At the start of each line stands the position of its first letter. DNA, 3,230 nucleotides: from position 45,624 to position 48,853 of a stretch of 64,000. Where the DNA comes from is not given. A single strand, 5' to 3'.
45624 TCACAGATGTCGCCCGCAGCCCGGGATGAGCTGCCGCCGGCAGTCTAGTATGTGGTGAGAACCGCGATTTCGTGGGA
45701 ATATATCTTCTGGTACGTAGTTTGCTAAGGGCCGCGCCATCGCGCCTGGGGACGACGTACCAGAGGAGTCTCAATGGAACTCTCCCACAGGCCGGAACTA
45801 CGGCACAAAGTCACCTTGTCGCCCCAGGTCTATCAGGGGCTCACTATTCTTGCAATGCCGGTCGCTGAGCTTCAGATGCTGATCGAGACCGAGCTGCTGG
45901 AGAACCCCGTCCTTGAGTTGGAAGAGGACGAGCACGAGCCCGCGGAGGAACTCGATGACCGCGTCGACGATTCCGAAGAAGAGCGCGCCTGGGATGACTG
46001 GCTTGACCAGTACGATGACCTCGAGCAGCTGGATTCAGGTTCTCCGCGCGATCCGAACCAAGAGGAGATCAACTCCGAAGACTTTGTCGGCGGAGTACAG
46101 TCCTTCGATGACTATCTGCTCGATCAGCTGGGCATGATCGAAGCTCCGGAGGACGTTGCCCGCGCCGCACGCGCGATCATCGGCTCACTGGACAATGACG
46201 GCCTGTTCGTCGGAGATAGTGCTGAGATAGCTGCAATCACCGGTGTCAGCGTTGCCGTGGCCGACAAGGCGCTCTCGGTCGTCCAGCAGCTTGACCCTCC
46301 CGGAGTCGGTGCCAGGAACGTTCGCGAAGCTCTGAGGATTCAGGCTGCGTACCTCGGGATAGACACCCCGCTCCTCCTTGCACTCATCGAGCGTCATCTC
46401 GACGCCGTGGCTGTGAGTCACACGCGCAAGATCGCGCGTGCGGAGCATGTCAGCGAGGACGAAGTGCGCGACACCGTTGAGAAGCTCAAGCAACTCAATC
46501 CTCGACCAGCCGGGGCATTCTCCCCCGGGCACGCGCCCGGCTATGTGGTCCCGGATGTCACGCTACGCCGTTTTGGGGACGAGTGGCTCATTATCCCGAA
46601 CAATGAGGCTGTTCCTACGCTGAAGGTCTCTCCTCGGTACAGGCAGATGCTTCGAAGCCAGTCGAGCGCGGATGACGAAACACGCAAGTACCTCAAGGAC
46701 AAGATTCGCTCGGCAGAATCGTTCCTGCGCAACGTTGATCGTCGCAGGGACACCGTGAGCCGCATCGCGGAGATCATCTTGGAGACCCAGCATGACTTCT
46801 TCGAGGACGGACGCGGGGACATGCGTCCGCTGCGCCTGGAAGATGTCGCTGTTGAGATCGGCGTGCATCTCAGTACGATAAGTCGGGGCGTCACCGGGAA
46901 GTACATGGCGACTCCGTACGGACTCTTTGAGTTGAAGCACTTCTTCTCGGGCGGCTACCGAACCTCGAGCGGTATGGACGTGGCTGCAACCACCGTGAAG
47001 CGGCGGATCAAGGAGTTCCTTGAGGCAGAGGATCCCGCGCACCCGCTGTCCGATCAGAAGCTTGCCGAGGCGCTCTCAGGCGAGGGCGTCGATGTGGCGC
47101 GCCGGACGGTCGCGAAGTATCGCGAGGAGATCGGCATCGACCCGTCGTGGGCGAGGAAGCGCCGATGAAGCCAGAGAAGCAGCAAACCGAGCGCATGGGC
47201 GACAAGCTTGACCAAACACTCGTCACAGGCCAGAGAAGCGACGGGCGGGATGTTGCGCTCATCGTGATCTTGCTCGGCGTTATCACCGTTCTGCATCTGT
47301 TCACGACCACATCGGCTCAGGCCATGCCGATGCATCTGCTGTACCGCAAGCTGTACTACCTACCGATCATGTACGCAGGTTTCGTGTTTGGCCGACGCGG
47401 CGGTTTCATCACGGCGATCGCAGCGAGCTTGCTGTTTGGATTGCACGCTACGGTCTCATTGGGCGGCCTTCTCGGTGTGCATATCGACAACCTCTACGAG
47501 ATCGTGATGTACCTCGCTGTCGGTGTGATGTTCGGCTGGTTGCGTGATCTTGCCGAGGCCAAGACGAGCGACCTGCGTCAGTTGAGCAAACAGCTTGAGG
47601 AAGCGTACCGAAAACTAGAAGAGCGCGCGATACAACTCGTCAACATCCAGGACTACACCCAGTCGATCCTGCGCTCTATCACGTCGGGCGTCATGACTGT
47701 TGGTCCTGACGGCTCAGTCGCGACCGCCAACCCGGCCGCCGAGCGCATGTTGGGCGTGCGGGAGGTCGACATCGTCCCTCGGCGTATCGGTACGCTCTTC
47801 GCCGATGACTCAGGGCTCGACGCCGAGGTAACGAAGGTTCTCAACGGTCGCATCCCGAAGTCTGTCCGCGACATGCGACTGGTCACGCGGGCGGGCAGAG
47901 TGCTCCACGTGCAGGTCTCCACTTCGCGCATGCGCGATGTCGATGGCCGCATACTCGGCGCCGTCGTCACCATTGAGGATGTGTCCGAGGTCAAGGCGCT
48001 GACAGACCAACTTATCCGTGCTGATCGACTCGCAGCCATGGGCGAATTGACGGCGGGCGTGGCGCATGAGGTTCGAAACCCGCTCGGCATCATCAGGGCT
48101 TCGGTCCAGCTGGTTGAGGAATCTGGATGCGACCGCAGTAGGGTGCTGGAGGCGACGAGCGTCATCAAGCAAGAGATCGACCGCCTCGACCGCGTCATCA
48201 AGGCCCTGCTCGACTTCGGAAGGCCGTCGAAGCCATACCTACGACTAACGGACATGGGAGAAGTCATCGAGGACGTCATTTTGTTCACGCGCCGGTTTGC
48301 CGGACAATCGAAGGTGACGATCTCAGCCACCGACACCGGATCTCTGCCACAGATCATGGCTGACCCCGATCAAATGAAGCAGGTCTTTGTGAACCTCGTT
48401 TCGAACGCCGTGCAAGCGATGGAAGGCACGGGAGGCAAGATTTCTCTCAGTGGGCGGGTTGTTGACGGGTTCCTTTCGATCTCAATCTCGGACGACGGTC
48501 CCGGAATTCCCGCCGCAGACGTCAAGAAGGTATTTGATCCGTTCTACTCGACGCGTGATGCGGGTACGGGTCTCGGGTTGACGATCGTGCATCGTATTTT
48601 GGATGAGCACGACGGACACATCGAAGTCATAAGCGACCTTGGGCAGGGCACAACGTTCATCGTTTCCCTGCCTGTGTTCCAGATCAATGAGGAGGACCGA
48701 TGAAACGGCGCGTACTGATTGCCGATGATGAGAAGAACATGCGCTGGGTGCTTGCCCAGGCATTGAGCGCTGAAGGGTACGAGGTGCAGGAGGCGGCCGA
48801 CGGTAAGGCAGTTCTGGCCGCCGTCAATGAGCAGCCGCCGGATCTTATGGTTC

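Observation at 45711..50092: Self-contained sigma-54 cassette: rpoN, its own histidine kinase and NtrC-type activator in one overlapping operon, flanked by two -24/-12 promoters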

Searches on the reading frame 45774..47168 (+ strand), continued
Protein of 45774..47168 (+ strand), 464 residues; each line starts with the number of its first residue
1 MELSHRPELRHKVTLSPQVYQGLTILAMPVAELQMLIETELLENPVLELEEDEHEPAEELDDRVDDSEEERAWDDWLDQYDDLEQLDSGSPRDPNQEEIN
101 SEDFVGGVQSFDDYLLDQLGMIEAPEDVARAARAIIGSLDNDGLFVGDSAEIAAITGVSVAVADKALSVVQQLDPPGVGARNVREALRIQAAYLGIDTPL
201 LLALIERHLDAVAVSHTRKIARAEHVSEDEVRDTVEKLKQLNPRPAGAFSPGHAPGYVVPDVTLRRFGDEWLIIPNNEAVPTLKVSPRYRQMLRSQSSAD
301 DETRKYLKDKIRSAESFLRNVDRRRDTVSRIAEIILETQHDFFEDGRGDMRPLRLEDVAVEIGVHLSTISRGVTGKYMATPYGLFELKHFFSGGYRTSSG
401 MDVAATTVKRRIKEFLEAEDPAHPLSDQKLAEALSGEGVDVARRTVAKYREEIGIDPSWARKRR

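Call 52: find_encoding_contigs(protein=P0298, flank=8000, max_places=2)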
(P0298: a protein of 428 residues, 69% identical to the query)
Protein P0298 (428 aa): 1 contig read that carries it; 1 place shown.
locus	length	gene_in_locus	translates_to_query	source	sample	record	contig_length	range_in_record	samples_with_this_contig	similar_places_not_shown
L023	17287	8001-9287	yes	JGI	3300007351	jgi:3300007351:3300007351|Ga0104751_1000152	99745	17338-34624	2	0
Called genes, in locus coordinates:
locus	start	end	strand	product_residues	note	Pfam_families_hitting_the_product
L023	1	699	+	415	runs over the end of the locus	PF13860:FlgD_ig (faint), PF01522:Polysacc_deac_1 (weak)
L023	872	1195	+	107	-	PF13248:Zn_ribbon_3 (weak)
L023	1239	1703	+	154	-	PF13473:Cupredoxin_1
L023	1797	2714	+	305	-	PF00126:HTH_1, PF12849:PBP_like_2 (faint), PF03466:LysR_substrate, PF12727:PBP_like (weak)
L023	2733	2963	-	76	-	PF00037:Fer4 (faint), PF13459:Fer4_15, PF13370:Fer4_13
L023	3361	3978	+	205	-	PF00535:Glycos_transf_2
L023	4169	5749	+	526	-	-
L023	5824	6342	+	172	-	PF14196:ATC_hydrolase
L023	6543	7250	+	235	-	PF04493:Endonuclease_5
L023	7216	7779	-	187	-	PF01965:DJ-1_PfpI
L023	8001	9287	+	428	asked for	PF04963:Sigma54_CBD, PF04552:Sigma54_DBD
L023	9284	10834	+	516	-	PF00989:PAS, PF13188:PAS_8 (faint), PF08448:PAS_4, PF13426:PAS_9, PF00512:HisKA, PF02518:HATPase_c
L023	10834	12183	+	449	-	PF00072:Response_reg, PF00158:Sigma54_activat, PF14532:Sigma54_activ_2, PF00004:AAA (weak), PF07724:AAA_2 (faint), PF07728:AAA_5, PF25601:AAA_lid_14, PF02954:HTH_8, +1 more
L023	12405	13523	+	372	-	PF24568:CC_PcsB, PF01551:Peptidase_M23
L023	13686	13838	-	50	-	-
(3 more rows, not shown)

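Call 56: find_encoding_contigs(protein=P0112, flank=8000, max_places=1)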
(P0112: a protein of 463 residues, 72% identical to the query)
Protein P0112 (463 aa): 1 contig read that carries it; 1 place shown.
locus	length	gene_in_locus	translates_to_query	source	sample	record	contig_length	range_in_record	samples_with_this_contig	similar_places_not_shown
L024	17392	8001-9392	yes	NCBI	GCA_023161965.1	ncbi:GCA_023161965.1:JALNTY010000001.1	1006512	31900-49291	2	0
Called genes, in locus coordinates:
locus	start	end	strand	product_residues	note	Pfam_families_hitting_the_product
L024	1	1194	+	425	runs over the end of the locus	PF02310:B12-binding, PF04055:Radical_SAM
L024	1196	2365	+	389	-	PF00155:Aminotran_1_2, PF01212:Beta_elim_lyase (faint), PF01041:DegT_DnrJ_EryC1, PF01053:Cys_Met_Meta_PP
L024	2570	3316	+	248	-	PF02811:PHP (weak), PF13263:PHP_C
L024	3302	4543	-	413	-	PF00762:Ferrochelatase (weak)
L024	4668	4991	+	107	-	PF00085:Thioredoxin, PF00578:AhpC-TSA (weak), PF13098:Thioredoxin_2, PF13905:Thioredoxin_8 (faint)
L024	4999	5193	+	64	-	PF09723:Zn_ribbon_8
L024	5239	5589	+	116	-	PF03625:DUF302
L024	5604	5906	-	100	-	PF02583:Trns_repr_metal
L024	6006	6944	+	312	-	PF01545:Cation_efflux, PF16916:ZT_dimer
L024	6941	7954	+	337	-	PF00892:EamA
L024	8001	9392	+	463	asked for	PF00309:Sigma54_AID, PF04963:Sigma54_CBD, PF04552:Sigma54_DBD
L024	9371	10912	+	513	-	PF00989:PAS, PF08448:PAS_4, PF13426:PAS_9, PF00512:HisKA, PF13581:HATPase_c_2 (weak), PF02518:HATPase_c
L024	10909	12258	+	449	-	PF00072:Response_reg, PF00158:Sigma54_activat, PF14532:Sigma54_activ_2, PF00004:AAA (weak), PF07724:AAA_2 (weak), PF07728:AAA_5, PF25601:AAA_lid_14, PF02954:HTH_8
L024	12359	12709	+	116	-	-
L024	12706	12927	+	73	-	PF00403:HMA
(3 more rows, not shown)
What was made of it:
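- Tried and rejected: Rejected because the axenic A. tenue genome has the block on a 1.0 Mb contig (call 56).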

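Call 68: find_encoding_contigs(protein=P0297, flank=10000, max_places=1)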
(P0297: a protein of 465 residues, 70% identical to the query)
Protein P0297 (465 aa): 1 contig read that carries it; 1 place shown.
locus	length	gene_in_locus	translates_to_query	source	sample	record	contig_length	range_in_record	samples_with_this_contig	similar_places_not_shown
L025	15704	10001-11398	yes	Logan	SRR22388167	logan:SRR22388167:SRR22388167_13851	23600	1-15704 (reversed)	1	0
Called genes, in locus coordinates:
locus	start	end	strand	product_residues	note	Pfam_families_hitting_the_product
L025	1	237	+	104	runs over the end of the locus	-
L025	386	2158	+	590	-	PF00501:AMP-binding, PF13193:AMP-binding_C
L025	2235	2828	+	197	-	PF00072:Response_reg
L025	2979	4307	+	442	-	PF13860:FlgD_ig, PF01522:Polysacc_deac_1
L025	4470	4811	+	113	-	PF13248:Zn_ribbon_3 (weak), PF13240:Zn_Ribbon_1 (weak)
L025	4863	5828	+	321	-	PF00126:HTH_1, PF03466:LysR_substrate, PF12849:PBP_like_2 (weak), PF12727:PBP_like (weak)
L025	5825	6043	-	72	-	PF00037:Fer4 (weak), PF06902:Fer4_19 (weak), PF13459:Fer4_15, PF13370:Fer4_13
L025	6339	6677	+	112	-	PF00355:Rieske, PF13806:Rieske_2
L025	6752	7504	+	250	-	PF00535:Glycos_transf_2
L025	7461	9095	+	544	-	-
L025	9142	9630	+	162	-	PF14196:ATC_hydrolase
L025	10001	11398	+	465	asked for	PF00309:Sigma54_AID, PF04963:Sigma54_CBD, PF04552:Sigma54_DBD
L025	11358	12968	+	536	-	PF00989:PAS, PF08448:PAS_4, PF12860:PAS_7 (faint), PF13188:PAS_8 (weak), PF13426:PAS_9, PF00512:HisKA, PF13581:HATPase_c_2 (faint), PF02518:HATPase_c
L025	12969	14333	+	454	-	PF00072:Response_reg, PF00158:Sigma54_activat, PF14532:Sigma54_activ_2, PF00004:AAA (faint), PF07724:AAA_2 (weak), PF07728:AAA_5, PF25601:AAA_lid_14, PF02954:HTH_8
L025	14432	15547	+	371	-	PF24568:CC_PcsB, PF01551:Peptidase_M23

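Call 69: find_encoding_contigs(protein=P0294, flank=10000, max_places=1)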
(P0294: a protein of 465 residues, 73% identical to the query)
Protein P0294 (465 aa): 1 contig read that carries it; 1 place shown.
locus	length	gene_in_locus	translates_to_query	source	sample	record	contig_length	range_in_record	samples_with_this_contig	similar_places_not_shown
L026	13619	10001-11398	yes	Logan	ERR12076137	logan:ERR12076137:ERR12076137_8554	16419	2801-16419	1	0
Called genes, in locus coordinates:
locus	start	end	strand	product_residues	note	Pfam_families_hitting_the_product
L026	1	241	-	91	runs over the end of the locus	-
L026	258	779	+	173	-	PF13473:Cupredoxin_1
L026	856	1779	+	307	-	PF00126:HTH_1, PF12849:PBP_like_2 (weak), PF03466:LysR_substrate, PF12727:PBP_like (weak)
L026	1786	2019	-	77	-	PF00037:Fer4 (faint), PF13459:Fer4_15, PF13370:Fer4_13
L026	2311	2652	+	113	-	PF00355:Rieske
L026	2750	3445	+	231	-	PF00535:Glycos_transf_2, PF13641:Glyco_tranf_2_3 (faint)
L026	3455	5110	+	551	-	-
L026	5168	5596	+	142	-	PF14196:ATC_hydrolase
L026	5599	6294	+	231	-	PF04493:Endonuclease_5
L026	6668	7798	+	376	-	PF13570:Beta-prop_ACSF4 (faint), PF13360:PQQ_2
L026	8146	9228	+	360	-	-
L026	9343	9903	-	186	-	PF01965:DJ-1_PfpI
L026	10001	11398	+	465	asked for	PF00309:Sigma54_AID, PF04963:Sigma54_CBD, PF04552:Sigma54_DBD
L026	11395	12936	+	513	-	PF00989:PAS, PF08448:PAS_4, PF13426:PAS_9, PF00512:HisKA, PF02518:HATPase_c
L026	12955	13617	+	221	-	?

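Call 72: list_cluster_members(proteins=[P0295, P0299, P0300, P0304, P0313, P0001, P0062])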
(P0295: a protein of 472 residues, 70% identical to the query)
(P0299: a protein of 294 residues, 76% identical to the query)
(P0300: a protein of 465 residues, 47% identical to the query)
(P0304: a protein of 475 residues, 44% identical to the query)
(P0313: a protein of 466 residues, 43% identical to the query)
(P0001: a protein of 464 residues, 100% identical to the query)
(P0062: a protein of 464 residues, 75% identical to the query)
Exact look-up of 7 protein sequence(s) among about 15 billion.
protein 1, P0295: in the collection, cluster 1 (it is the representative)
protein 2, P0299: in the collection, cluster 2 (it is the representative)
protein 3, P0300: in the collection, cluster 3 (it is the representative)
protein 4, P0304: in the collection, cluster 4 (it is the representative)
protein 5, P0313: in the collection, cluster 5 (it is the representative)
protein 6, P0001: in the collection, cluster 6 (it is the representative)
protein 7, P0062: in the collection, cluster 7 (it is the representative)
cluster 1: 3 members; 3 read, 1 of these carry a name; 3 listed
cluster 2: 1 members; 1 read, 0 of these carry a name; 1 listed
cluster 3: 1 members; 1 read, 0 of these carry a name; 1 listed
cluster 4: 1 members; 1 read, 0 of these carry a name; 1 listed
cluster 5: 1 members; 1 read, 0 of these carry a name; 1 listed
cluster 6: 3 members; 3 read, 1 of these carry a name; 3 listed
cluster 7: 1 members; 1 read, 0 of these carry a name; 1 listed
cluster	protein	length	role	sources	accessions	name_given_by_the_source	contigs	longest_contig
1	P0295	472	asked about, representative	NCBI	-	-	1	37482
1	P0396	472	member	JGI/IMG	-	RNA polymerase sigma-54 factor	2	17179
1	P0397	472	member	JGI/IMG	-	-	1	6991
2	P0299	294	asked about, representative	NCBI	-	-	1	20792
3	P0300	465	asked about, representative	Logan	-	-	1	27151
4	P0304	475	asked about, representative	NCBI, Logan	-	-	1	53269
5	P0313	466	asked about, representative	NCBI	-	-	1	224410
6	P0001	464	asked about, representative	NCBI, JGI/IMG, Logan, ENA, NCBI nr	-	-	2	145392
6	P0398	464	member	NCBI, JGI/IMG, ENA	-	RNA polymerase sigma-54 factor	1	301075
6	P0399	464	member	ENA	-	-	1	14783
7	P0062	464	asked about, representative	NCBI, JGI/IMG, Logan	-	-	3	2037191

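Call 74: find_related_loci(query=A1, collection=metagenome_contigs, flank=6000)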
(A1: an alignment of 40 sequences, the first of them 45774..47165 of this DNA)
Query A1 (464 aa) in metagenome_contigs; peptide patterns used: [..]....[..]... (x = any residue, [..] = any of these).
600 stretches matched a pattern (row limit reached: there are more); 587 encode a relative of the query (tblastn E <= 1e-3); the best 80 are kept; 80 distinct loci.
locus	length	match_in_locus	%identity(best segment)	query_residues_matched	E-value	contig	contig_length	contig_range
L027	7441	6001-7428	37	1-463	5e-90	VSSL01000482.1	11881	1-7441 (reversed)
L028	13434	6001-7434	34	1-462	5e-89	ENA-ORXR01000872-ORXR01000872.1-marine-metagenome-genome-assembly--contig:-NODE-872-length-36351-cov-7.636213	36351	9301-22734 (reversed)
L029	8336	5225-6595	34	1-463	2e-88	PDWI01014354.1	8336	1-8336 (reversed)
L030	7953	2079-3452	35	1-463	4e-88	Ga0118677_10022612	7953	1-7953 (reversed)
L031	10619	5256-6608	38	1-463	9e-88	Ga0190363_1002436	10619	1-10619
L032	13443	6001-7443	36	1-463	1e-85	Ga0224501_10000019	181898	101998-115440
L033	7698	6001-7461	33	1-464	2e-85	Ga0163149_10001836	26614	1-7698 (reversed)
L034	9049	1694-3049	35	11-463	6e-85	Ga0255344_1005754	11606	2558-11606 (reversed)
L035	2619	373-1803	34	1-464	2e-86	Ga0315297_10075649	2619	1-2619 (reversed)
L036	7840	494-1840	35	14-462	3e-84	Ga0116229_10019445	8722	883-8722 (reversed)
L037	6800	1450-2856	35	8-464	2e-84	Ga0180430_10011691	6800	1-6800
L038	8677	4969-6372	34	1-457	3e-84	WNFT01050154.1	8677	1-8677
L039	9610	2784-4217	35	1-463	5e-84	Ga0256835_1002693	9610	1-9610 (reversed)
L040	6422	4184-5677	33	1-463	2e-83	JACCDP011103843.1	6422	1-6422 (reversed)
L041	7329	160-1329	39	73-463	9e-84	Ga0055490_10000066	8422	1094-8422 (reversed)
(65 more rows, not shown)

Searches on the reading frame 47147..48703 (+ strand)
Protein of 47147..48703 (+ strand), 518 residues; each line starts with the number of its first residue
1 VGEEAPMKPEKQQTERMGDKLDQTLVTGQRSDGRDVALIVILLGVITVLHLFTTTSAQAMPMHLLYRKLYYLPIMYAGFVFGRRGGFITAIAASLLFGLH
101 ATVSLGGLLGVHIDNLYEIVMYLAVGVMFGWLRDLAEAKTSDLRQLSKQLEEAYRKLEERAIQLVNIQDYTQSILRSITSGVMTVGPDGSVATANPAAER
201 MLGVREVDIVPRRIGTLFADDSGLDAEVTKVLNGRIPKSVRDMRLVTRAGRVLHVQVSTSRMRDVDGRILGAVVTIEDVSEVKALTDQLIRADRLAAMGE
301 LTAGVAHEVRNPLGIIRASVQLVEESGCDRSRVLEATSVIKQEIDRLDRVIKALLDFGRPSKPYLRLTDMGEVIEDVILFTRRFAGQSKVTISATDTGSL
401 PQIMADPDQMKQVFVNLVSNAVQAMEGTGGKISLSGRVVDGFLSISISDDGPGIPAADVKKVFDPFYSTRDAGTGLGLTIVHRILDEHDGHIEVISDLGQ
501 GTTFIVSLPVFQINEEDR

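Call 4: search_protein_families(library=pfam, proteins=[window:47147-48703:+])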
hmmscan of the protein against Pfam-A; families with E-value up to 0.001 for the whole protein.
window:47147-48703:+ (518 aa): 6 families
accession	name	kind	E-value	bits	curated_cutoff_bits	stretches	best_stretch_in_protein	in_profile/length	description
PF02518.31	HATPase_c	-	7.9e-28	97.6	26.4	1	406-510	2-109/111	Histidine kinase-, DNA gyrase B-, and HSP90-like ATPase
PF00989.32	PAS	-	7e-13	49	22.6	1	172-279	4-113/113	PAS fold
PF00512.31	HisKA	-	7.4e-13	48.8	26.9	1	298-360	2-63/66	His Kinase A (phospho-acceptor) domain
PF13426.13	PAS_9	-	7.2e-11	42.7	27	1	181-281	3-103/103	PAS domain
PF08448.16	PAS_4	-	3.4e-10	40.6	23.1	1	176-283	2-109/110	PAS fold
PF13188.13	PAS_8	-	0.00021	21.5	21.8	1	172-226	4-55/65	PAS domain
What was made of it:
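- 47165..48703 (+): Membrane sensor histidine kinase (N-terminal hydrophobic segments, coiled coil, PAS, HisKA, HATPase_c). Pfam (call 4).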

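Call 29: search_protein_families(library=ncbifam, proteins=[window:47165-48703:+], max_evalue=0.00001)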
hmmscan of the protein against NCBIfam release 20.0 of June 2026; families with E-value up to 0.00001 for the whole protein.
window:47165-48703:+ (512 aa): 81 families (the best 25 are shown)
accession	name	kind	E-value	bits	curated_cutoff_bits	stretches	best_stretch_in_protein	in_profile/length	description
NF008468.0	PRK11360.1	equivalog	1.7e-106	357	646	1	126-509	231-613/616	two-component system sensor histidine kinase AtoS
NF007688.0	PRK10364.1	equivalog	3e-59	201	479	1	277-506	225-453/460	two-component system sensor histidine kinase ZraS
NF046044.1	PnpS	equivalog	1.9e-49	168.7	400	1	131-503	23-390/390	two-component system histidine kinase PnpS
NF010411.0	PRK13837.1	equivalog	3.4e-47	161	647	1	253-505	411-676/828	two-component system VirA-like sensor kinase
NF052574.1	HisKinEspCMyxo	equivalog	8.3e-45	153.2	1200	1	32-507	171-640/785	serine histidine kinase EspC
NF008293.1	PRK11073.1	equivalog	3.5e-44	151.5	240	1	161-504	5-347/349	nitrogen regulation protein NR(II)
NF047874.1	MASE3_PAS_HK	subfamily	5.9e-44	150.9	560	1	120-510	222-631/655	MASE3 domain-containing sensor histidine kinase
NF033092.0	HK_WalK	equivalog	2.4e-42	145.3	725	1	135-504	230-594/594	cell wall metabolism sensor histidine kinase WalK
NF046026.1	HisKinCckACaul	equivalog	6.6e-39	133.6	1000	1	183-509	206-537/678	cell cycle histidine kinase CckA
NF038348.1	T2SS_HK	subfamily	4e-37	127.9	450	1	340-504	410-573/574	histidine kinase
NF047497.1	HK_LIC_12097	equivalog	4.7e-37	127.6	500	1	262-504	120-366/367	LIC_12097 family sensor histidine kinase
NF053867.1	SprKinKinDBac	equivalog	6.5e-37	127.1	775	1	286-504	280-497/500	sporulation kinase KinD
TIGR02966.1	phoR_proteo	equivalog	7.3e-37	127.1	334.2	1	165-501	8-332/333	phosphate regulon sensor histidine kinase PhoR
NF046020.1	HisKinCckABruc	equivalog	7e-36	123.4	1000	1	237-509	425-712/868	cell cycle histidine kinase CckA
NF052573.1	HisKinEspAMyxo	equivalog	6.1e-33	113.8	1400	1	167-510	258-617/755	serine histidine kinase EspA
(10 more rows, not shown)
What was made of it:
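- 47165..48703 (+): Best NCBIfam model is AtoS, 357 bits, below its cut-off of 646 (call 29).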
